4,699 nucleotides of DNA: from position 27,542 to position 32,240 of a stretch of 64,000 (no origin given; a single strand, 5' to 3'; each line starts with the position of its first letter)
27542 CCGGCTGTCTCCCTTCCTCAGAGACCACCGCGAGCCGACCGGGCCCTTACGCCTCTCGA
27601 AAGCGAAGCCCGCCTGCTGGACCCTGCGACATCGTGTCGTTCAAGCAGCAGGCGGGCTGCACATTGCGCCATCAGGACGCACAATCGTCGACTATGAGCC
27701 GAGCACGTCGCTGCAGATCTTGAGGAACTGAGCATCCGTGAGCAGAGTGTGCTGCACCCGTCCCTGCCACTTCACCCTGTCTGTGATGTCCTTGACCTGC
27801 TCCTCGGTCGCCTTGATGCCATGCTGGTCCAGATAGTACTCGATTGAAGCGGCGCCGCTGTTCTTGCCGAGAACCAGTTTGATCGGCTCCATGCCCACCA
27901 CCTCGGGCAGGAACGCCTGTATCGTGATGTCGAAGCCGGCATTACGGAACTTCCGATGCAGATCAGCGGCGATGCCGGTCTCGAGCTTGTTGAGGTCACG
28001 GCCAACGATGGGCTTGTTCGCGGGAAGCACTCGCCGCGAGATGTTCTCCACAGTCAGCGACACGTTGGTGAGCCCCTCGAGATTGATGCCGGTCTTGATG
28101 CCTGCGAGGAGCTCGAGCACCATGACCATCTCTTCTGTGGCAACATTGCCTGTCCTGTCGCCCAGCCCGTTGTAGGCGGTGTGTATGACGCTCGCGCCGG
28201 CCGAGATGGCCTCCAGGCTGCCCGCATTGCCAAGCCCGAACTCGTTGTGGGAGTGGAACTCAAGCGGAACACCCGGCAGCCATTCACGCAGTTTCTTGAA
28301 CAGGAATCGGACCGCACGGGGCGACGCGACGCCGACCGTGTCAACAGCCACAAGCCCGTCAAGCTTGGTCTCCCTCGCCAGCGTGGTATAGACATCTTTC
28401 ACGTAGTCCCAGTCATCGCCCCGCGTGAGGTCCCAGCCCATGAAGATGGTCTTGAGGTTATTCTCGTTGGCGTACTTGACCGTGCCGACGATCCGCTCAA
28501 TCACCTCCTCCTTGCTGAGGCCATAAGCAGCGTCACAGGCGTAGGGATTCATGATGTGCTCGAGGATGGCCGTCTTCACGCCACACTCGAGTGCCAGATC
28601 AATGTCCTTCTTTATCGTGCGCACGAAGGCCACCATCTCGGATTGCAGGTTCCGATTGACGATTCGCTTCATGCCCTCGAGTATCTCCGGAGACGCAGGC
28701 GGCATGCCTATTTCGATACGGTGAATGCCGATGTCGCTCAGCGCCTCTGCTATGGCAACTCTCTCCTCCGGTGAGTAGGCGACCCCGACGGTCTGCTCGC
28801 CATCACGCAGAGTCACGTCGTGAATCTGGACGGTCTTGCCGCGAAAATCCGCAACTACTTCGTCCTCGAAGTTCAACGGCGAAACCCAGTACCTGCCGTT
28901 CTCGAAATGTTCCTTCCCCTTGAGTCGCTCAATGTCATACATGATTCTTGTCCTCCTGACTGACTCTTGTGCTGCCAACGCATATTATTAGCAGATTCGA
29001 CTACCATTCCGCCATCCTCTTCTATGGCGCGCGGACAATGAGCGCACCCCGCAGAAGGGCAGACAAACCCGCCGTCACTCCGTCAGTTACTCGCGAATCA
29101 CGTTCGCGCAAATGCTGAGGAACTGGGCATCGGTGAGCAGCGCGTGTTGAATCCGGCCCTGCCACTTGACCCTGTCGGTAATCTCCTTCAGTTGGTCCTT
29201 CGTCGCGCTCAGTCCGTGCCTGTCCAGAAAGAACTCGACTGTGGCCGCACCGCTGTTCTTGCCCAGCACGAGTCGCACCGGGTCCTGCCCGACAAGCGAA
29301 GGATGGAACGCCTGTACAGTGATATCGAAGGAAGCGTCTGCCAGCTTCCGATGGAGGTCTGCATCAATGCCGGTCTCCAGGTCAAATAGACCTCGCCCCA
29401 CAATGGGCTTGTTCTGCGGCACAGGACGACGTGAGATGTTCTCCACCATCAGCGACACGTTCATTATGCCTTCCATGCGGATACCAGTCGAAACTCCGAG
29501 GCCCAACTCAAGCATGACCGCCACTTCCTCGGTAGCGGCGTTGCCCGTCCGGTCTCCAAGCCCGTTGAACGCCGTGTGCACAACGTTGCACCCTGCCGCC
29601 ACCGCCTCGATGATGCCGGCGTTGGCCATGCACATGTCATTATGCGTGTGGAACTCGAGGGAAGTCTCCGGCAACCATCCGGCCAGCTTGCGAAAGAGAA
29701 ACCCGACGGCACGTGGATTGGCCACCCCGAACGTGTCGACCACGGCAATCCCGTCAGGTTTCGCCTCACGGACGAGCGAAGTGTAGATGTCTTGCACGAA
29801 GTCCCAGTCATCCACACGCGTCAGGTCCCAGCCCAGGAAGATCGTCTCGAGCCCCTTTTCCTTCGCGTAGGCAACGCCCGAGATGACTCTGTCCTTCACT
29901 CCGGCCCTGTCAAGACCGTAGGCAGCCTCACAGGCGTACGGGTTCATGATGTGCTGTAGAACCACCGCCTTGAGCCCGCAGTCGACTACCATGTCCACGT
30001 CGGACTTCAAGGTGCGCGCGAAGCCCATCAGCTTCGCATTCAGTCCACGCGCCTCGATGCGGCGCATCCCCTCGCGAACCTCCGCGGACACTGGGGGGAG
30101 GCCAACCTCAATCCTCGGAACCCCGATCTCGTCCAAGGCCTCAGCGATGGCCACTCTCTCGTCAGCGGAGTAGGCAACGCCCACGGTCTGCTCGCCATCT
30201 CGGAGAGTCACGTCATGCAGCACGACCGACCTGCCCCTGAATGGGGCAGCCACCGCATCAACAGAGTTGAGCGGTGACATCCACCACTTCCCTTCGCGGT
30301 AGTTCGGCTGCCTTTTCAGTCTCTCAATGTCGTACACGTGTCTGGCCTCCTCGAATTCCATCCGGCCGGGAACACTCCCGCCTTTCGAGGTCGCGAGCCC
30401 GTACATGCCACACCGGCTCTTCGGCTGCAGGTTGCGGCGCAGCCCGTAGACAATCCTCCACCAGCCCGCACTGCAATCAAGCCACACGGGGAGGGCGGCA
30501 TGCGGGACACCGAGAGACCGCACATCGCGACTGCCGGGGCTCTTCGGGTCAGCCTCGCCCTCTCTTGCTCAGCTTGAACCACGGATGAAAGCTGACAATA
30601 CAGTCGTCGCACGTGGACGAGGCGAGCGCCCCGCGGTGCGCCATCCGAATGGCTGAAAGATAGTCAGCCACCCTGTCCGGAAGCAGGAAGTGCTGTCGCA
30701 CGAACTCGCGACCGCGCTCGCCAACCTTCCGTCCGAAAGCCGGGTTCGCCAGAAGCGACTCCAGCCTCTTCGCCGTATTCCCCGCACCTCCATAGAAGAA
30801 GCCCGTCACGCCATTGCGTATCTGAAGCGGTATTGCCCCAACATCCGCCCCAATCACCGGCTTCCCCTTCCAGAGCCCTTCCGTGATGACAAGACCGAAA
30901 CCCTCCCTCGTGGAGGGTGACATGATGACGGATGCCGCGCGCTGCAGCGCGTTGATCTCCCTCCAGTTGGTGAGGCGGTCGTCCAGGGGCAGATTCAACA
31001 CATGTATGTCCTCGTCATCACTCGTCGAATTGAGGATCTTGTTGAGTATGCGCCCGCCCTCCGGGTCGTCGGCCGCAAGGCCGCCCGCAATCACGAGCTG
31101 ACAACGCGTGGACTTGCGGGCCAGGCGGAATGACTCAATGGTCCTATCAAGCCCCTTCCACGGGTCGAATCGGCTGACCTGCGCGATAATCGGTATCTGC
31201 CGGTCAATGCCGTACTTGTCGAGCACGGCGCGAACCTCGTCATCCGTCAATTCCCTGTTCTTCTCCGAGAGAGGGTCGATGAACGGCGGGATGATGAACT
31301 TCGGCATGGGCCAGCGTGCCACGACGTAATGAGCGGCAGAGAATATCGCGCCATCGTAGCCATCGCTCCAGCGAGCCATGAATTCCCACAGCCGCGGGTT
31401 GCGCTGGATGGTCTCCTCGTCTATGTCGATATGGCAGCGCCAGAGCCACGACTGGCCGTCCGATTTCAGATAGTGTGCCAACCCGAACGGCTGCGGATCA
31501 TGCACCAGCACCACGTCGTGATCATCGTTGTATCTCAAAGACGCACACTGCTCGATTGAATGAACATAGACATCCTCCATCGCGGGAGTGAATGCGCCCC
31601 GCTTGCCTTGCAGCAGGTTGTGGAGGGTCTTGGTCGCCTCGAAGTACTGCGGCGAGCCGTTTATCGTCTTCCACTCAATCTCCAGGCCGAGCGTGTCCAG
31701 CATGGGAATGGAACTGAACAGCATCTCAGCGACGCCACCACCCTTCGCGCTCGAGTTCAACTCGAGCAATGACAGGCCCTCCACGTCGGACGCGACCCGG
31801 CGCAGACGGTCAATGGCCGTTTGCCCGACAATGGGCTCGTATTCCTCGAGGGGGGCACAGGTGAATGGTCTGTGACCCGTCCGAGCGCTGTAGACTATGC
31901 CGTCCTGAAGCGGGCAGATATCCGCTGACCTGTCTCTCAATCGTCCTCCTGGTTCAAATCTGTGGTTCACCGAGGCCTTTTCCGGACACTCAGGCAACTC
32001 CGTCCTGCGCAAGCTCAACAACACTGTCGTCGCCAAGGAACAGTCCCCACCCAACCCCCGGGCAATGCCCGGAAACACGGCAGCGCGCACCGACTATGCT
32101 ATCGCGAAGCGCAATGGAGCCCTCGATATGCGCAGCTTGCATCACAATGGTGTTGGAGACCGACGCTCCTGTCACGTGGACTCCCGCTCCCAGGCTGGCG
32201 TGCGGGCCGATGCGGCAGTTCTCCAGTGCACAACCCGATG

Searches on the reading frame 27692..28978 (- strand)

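Call 65: search_protein_families(library=pfam, proteins=[window:27692-28978:-], max_evalue=0.00001)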
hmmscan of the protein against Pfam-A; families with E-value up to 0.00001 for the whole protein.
window:27692-28978:- (428 aa): 2 families
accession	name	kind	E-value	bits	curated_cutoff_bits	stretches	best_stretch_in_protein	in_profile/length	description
PF00682.25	HMGL-like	-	7.5e-53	180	29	1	50-309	2-259/260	HMGL-like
PF22617.1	HCS_D2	-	1.3e-07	32.3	27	1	355-404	27-76/82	Homocitrate synthase post-HMGL domain-like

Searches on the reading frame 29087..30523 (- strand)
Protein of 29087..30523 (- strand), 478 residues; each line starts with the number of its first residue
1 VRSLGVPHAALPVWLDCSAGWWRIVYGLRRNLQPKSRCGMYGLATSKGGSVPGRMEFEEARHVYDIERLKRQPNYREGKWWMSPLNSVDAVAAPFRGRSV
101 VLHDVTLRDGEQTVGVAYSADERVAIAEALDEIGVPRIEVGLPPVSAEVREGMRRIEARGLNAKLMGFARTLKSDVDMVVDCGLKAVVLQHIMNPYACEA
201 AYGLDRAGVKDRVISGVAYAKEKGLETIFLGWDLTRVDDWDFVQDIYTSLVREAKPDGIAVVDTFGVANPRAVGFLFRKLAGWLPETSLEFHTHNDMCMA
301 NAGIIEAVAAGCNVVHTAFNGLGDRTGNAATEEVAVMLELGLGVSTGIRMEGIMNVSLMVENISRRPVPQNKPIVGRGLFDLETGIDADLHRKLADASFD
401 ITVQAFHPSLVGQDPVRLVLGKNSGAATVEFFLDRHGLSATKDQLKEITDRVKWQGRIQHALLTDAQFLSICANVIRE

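Call 65: search_protein_families(library=pfam, proteins=[window:29087-30523:-], max_evalue=0.00001)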
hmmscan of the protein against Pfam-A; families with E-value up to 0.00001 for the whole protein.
window:29087-30523:- (478 aa): 1 family
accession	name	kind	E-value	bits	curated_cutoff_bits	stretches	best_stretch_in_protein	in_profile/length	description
PF00682.25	HMGL-like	-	3.1e-51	174.7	29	1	101-360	3-260/260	HMGL-like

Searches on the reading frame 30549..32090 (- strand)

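Call 65: search_protein_families(library=pfam, proteins=[window:30549-32090:-], max_evalue=0.00001)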
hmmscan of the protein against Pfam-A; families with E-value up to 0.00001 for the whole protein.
window:30549-32090:- (513 aa): 4 families
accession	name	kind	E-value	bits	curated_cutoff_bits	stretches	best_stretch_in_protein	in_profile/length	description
PF21269.3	TreT_GT1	-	5e-43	146.7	27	1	111-256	2-143/144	Trehalose synthase, N-terminal domain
PF00534.26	Glycos_transf_1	-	2.2e-19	70.1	26.4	1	292-462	8-171/172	Glycosyl transferases group 1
PF13692.12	Glyco_trans_1_4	-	1.6e-14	54.8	27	1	300-449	2-142/142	Glycosyl transferases group 1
PF20706.3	GT4-conflict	-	2.7e-07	30.3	26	1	308-413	206-309/385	Family 4 Glycosyltransferase in conflict systems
